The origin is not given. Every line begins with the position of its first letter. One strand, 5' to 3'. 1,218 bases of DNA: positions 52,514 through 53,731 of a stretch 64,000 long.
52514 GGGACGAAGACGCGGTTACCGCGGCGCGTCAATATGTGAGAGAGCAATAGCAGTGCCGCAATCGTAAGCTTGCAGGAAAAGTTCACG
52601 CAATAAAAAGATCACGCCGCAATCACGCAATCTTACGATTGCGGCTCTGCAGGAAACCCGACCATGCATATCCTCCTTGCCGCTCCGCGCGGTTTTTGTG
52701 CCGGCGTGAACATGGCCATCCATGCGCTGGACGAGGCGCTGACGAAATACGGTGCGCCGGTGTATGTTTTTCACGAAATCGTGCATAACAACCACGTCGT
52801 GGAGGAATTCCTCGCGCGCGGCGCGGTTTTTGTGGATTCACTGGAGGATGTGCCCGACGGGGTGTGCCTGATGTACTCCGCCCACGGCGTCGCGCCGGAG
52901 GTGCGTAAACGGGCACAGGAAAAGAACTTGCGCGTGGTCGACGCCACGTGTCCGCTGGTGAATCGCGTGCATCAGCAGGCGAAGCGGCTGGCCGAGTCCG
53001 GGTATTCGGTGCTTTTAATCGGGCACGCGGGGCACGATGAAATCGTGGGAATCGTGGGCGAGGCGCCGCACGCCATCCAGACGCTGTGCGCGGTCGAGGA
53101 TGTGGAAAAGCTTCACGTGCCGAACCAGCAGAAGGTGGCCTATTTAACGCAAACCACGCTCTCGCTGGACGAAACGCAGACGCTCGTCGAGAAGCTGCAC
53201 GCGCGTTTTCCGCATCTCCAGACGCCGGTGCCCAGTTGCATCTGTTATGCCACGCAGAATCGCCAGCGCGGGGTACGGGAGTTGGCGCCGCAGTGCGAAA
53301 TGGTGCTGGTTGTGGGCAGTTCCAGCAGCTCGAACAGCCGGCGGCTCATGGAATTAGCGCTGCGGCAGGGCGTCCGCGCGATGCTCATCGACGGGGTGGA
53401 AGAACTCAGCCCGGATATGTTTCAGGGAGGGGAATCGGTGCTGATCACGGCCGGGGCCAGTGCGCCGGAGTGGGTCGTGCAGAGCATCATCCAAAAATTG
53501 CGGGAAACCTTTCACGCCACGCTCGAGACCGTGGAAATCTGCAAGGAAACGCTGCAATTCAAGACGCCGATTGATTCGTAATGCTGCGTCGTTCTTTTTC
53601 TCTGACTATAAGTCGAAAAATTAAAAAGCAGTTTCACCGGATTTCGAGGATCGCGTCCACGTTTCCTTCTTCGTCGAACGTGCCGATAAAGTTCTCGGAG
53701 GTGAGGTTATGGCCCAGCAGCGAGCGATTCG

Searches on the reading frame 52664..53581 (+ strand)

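Call 91: search_protein_families(library=pfam, proteins=[window:52664-53581:+], max_evalue=0.00001)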
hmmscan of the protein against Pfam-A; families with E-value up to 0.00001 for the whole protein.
window:52664-53581:+ (305 aa): 1 family
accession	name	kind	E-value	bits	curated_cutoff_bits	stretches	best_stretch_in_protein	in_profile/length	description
PF02401.23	LYTB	-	3.6e-89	299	24.5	1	3-280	1-267/267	LytB protein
